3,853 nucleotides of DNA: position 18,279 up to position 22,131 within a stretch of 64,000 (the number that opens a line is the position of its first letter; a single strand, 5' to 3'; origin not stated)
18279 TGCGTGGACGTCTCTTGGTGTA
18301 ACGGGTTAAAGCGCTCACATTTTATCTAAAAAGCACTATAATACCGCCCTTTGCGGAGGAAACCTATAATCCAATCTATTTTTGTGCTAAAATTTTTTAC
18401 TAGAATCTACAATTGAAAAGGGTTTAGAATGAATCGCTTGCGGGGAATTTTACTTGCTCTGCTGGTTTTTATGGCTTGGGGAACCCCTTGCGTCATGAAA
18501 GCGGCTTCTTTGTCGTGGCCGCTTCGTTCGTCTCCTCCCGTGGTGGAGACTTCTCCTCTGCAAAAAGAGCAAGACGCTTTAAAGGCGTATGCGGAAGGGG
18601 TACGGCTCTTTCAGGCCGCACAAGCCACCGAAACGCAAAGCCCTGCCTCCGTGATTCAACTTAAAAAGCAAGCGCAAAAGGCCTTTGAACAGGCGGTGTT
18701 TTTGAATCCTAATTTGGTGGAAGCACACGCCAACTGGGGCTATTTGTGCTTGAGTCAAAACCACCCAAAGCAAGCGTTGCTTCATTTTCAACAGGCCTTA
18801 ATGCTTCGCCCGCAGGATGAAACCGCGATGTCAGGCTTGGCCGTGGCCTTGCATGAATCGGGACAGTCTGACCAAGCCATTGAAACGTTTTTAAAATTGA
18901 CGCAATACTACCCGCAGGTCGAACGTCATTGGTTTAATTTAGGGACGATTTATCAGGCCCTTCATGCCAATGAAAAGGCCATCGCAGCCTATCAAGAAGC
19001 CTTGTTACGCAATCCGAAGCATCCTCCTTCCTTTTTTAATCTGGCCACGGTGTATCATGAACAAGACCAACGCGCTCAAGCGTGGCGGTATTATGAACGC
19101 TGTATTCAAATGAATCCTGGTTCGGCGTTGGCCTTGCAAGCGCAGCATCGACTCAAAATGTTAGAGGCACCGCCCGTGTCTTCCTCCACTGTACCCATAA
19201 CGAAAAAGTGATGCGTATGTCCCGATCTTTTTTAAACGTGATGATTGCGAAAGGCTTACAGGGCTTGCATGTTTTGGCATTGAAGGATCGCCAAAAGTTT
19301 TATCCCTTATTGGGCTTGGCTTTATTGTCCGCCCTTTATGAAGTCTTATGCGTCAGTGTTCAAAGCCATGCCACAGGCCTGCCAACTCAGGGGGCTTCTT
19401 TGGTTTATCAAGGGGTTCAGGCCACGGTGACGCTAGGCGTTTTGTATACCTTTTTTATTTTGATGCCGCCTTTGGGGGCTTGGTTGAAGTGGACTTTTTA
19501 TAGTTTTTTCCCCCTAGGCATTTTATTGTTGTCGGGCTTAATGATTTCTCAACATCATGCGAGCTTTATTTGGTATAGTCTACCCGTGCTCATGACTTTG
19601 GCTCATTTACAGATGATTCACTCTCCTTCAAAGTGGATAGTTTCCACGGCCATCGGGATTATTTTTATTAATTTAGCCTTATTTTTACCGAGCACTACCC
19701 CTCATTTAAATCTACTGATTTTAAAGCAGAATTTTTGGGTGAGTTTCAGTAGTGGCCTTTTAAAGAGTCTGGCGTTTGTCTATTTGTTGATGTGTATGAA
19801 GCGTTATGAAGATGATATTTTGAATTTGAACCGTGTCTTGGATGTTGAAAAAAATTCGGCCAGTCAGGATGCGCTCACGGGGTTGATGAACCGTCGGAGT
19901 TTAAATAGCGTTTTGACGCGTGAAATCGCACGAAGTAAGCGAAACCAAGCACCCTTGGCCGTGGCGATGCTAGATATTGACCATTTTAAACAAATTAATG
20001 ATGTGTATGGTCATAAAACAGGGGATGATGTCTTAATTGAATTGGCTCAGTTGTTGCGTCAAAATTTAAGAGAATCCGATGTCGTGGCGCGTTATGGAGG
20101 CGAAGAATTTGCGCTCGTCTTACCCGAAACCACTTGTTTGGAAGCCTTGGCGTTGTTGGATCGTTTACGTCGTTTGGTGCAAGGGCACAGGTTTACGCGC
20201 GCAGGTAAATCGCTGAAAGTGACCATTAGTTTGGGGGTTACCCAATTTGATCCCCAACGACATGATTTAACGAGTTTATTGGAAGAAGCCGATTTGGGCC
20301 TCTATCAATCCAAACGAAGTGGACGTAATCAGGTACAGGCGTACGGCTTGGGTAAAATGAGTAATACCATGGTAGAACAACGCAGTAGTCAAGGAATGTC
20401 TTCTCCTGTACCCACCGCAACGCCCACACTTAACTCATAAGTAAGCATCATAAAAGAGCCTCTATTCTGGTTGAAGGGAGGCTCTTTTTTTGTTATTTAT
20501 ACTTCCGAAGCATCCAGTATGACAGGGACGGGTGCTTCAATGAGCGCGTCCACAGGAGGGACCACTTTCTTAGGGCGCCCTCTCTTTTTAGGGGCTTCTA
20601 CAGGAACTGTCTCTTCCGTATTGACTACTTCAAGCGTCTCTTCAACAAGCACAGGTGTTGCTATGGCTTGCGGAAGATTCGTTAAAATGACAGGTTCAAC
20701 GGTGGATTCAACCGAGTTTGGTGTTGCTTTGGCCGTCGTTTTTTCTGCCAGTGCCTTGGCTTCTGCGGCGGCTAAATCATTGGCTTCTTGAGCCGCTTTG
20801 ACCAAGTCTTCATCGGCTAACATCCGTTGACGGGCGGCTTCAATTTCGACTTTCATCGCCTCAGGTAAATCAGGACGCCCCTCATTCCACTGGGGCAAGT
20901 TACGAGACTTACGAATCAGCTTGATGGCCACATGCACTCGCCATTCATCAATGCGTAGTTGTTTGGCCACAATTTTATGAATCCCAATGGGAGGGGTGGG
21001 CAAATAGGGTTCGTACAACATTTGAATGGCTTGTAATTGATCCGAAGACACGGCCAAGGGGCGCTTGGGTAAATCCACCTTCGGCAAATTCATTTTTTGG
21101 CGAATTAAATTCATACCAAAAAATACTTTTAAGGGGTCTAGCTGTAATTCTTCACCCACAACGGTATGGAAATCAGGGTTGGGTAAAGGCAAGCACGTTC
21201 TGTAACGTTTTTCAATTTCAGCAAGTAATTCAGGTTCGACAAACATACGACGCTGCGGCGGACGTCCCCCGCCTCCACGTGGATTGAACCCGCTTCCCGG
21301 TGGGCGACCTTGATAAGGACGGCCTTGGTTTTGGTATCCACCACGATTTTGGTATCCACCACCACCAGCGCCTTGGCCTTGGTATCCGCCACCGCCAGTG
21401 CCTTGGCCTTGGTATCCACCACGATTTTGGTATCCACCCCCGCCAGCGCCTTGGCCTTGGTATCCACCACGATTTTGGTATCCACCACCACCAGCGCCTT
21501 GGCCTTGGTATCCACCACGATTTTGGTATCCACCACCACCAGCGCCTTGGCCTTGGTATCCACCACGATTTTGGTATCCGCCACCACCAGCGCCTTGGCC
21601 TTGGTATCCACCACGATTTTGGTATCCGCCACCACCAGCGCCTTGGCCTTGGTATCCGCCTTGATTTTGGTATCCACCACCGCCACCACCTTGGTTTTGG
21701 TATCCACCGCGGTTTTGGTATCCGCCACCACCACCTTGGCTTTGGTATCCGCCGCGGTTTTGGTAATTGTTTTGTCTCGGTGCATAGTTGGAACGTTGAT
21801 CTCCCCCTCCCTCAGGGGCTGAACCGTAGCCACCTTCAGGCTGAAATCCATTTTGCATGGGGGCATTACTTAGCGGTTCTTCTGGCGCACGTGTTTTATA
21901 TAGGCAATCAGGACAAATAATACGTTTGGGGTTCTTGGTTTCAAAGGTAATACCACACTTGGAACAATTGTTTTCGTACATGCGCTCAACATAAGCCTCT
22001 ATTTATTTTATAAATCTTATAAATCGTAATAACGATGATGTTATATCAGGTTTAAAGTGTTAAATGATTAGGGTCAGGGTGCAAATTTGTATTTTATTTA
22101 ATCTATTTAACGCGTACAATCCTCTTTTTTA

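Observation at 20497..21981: Bacterial zinc-ribbon protein with a FUS-like RGG/GGYQ low-complexity array and an AT-hook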

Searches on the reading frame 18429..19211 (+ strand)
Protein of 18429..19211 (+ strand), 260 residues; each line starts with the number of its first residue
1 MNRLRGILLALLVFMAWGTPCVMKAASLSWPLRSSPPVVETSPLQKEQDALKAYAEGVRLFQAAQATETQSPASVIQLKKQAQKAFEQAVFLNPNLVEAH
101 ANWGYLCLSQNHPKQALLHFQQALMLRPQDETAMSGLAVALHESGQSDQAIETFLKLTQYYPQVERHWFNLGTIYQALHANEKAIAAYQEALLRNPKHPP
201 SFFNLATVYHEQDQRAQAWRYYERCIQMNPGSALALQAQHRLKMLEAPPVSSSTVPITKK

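Call 9: search_protein_families(library=pfam, proteins=[window:18429-19211:+])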
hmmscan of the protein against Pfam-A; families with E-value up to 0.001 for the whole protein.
window:18429-19211:+ (260 aa): 19 families
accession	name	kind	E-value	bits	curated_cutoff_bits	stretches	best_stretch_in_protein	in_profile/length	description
PF00515.34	TPR_1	-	5.6e-24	83.4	27.8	2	168-198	4-34/34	Tetratricopeptide repeat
PF07719.23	TPR_2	-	5.2e-23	79.7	27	2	168-198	4-34/34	Tetratricopeptide repeat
PF13181.12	TPR_8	-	2.1e-19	68.4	25.7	1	168-198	4-34/34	Tetratricopeptide repeat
PF13431.12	TPR_17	-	8.8e-18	63.5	24.4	1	187-217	1-31/34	Tetratricopeptide repeat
PF13414.12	TPR_11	-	1.3e-15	57.2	26.8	1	181-212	10-41/42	TPR repeat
PF13432.12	TPR_16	-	9.1e-15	55.2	32.7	2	138-196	4-62/65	Tetratricopeptide repeat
PF14559.12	TPR_19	-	6.5e-14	52.5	25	1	108-166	2-60/68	Tetratricopeptide repeat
PF13176.12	TPR_7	-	7e-13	48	27.9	0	202-228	2-28/36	Tetratricopeptide repeat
PF13428.12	TPR_14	-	9.4e-13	47.9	23.5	0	205-239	7-41/44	Tetratricopeptide repeat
PF13424.12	TPR_12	-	5.7e-12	46.1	30.1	1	166-228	4-74/77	Tetratricopeptide repeat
PF23914.1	TPR_CcmH_CycH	-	3.2e-11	43.7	42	1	77-163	64-153/158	Cytochrome c-type biogenesis protein H TPR domain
PF13371.12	TPR_9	-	8.4e-10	39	35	1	172-242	2-72/73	Tetratricopeptide repeat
PF13174.12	TPR_6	-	3.4e-09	37.2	26.3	0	133-163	2-32/33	Tetratricopeptide repeat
PF13429.12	TPR_15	-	1.2e-06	28.7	26.2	1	110-221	159-270/280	Tetratricopeptide repeat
PF14561.12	TPR_20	-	2.5e-05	25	25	0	115-159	6-50/90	Tetratricopeptide repeat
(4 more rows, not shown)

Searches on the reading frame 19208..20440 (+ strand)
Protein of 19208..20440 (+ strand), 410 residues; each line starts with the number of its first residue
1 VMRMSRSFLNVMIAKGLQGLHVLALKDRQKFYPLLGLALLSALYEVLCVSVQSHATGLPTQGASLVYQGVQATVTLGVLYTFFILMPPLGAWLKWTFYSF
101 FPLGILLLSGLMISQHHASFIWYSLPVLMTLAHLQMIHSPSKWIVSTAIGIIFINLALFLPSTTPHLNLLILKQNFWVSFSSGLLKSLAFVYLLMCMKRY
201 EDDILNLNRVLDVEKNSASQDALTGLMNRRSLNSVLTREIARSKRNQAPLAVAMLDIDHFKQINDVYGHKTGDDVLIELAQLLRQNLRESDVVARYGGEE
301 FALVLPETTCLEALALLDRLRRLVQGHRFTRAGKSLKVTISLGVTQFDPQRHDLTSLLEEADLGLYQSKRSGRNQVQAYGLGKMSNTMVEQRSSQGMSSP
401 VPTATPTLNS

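Call 9: search_protein_families(library=pfam, proteins=[window:19208-20440:+])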
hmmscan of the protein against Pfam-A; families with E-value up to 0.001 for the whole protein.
window:19208-20440:+ (410 aa): 1 family
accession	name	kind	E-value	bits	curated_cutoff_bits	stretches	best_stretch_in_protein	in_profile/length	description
PF00990.26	GGDEF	-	5.3e-49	166.5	23.8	1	218-375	1-161/161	Diguanylate cyclase, GGDEF domain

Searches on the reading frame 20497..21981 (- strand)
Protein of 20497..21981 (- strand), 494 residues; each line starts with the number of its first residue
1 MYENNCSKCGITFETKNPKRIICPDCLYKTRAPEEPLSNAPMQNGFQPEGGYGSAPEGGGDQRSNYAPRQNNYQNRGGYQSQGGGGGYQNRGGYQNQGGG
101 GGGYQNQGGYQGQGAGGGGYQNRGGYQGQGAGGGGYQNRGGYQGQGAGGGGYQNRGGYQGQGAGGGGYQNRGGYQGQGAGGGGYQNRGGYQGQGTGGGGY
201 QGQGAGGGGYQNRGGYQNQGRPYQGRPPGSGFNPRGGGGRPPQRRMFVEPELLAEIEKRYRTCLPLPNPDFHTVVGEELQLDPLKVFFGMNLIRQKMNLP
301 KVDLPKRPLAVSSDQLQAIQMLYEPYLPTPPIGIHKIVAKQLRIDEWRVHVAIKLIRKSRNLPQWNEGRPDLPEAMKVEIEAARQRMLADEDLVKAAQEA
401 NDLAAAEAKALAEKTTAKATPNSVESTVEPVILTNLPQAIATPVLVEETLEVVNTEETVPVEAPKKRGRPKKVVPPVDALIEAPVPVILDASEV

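Call 3: search_protein_families(library=pfam, proteins=[window:20497-21981:-], max_evalue=1)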
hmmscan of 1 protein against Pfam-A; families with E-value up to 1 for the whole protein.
window:20497-21981:- (494 aa): 1 family
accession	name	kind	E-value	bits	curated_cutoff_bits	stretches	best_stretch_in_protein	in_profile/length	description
PF09723.15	Zn_ribbon_8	-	0.55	10.7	34.4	1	2-26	4-32/41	Zinc ribbon domain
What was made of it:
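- On Zinc ribbon, FmdB-type (Pfam Zn_ribbon_8, PF09723): 10.7 bits, E 0.55 (call 3).
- On FET (FUS/EWS/TAF15) prion-like RNA-binding proteins: No such Pfam hits (call 3).
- On Glycine-rich RRM proteins (cyanobacterial Rbp, plant GRP): No RRM detected (call 3).
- On CarD / HMGA-like bacterial regulators: No Pfam hit (call 3).
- No known RNA-binding domain (RRM, KH, S1, CSD) is detected (call 3).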

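Call 4: search_protein_families(library=ncbifam, proteins=[window:20497-21981:-], max_evalue=1)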
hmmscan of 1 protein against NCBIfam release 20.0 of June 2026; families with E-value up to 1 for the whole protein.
window:20497-21981:- (494 aa): 2 families
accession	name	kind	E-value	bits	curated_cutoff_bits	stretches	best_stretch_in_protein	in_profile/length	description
NF007017.0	PRK09482.1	equivalog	0.027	14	261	1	360-415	66-123/257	flap endonuclease Xni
NF001645.0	PRK00420.1-2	equivalog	0.23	11.5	162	1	1-33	22-53/106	hypothetical protein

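Call 56: predict_structure(alignment_id=A5)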
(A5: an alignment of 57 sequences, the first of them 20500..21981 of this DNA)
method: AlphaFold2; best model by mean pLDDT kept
length: 494 residues; sequences in the alignment: 57
mean_pLDDT: 58.8   pTM: 0.36
mean pLDDT of the five models: 58.8, 58.2, 57.8, 57.0, 56.8
residues with pLDDT >= 90: 91; 70-90: 97; 50-70: 53; < 50: 253
segments of 3 or more residues with pLDDT < 50: 33-47, 49-238, 425-430, 432-442, 453-456, 477-482, 485-494
pLDDT, mean of each block of 10 residues (from residue 1): 94 95 86 45 43 41 37 34 33 32 31 34 36 38 36 32 32 35 32 35 37 38 38 49 81 94 73 90 93 93 75 89 92 92 90 90 74 80 79 74 84 67 45 44 52 48 51 50 45 41
secondary structure, 60 per line:
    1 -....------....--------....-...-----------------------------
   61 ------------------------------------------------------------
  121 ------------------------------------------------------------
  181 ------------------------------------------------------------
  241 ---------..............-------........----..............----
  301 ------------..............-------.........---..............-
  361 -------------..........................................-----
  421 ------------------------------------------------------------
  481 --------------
elements in order: E2-5 E12-15 H24-27 H250-263 H271-278 H283-296 H313-326 H334-342 H346-359 H374-415
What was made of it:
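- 21886..21981 (-): N-terminal zinc ribbon, residues 1-32 (C6xxC9-x13-C23xxC26). AF2 pLDDT is 86-95 with two beta strands (call 56).
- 21247..21885 (-): Disordered low-complexity linker, residues 33-245, rich in G/Y/Q/N/R with GGYQNR / GGYQGQ units. AF2 pLDDT is below 50 for residues 33-47 and 49-238 (call 56).
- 20737..20859 (-): Long acidic/Ala-rich helix, residues 375-415. AF2 models a single helix 374-415 with pLDDT 74-84 (call 56).
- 20500..20736 (-): Disordered acidic C-terminal tail, residues 416-494. AF2 pLDDT about 41-52 (call 56).
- On AT-hook motif: pLDDT is about 45-52 around the motif (call 56).
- On Zinc ribbon: AF2 models strands 2-5 and 12-15 at pLDDT 86-95 (call 56).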

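Call 61: search_protein_families(library=padloc, proteins=[window:20500-21981:-], max_evalue=0.1)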
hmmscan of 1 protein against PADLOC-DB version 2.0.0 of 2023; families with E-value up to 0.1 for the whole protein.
window:20500-21981:- (494 aa): 0 families

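Call 76: fold_search(model_id=the predicted structure, library=pdb)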
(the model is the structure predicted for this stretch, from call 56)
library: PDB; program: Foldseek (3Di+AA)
matches with E <= 10: 534; with E <= 0.001: 0
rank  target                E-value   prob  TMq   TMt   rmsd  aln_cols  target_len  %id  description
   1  9pfp_A                1.2e-01  0.41  0.10  0.29  12.0       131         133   14  Structure of POU2F3 POU domains bound to coactivator OCA-T1 and DNA (released 2025-10-01)
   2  6m3d_C                1.3e-01  0.54  0.09  0.33  12.6       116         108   16  X-ray crystal structure of tandemly connected engrailed homeodomains (EHD) with R53A mutations and DNA complex (released 2020-09-16)
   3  9pfo_A                1.7e-01  0.60  0.11  0.33  12.0       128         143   16  Structure of POU2F3 POU domains bound to coactivator OCA-T2 and DNA (2.1 angstrom resolution) (released 2025-10-01)
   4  7dw5_A                2.2e-01  0.38  0.09  0.31  20.8       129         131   16  Crystal structure of DUX4 HD1-HD2 domain complexed with ERG sites (released 2021-11-03)
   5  1rr7                  2.2e-01  0.35  0.10  0.35   9.3       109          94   16  Crystal structure of the Middle Operon Regulator protein of Bacteriophage Mu (released 2004-08-17)
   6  6e8c_A                2.4e-01  0.41  0.10  0.32  12.8       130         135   15  Crystal structure of the double homeodomain of DUX4 in complex with DNA (released 2018-12-26)
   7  7r3i_A                2.8e-01  0.44  0.08  0.17  10.7        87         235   22  PROSS optimitzed variant of RhlR (61 mutations) in complex with the synthetic antagonist mBTL (released 2022-12-14)
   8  2ev5_A                3.1e-01  0.15  0.08  0.25  14.5       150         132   13  Bacillus subtilis manganese transport regulator (MNTR) bound to calcium (released 2006-03-07)
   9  9e87_F                3.3e-01  0.15  0.08  0.12  19.7       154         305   14  De Novo Mycobacterium tuberculosis transcription initiation pre-RPO promoter complex with open Beta' clamp (RNA Polyme (released 2025-10-01)
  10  5y2v_A                3.6e-01  0.44  0.09  0.14  13.2        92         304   23  Strcutrue of the full-length CcmR complexed with 2-OG from Synechocystis PCC6803 (released 2017-12-27)
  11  9l0y_J                3.8e-01  0.23  0.10  0.30   9.5       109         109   17  Cryo-EM structure of E.coli transcription initiation complex with Escherichia phage Mu middle transcription activator  (released 2025-12-17)
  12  9pfo_M                4.0e-01  0.41  0.12  0.34  11.7       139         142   15  Structure of POU2F3 POU domains bound to coactivator OCA-T2 and DNA (2.1 angstrom resolution) (released 2025-10-01)
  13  1gt0_C                4.3e-01  0.25  0.10  0.31  12.2       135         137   14  Crystal structure of a POU/HMG/DNA ternary complex (released 2003-01-30)
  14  1on1_A                4.3e-01  0.15  0.08  0.26  14.4       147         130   12  Bacillus Subtilis Manganese Transport Regulator (Mntr) Bound To Manganese, AB Conformation. (released 2003-07-15)
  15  8kc4                  4.3e-01  0.08  0.08  0.17  15.7       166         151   10  De novo design protein -NA05 (released 2024-08-07)
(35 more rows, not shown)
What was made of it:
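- A Mos1 transposase appears among the weak Foldseek hits (call 76).
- Tried and rejected: Foldseek on the full-length model added nothing beyond the domain model (call 76).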
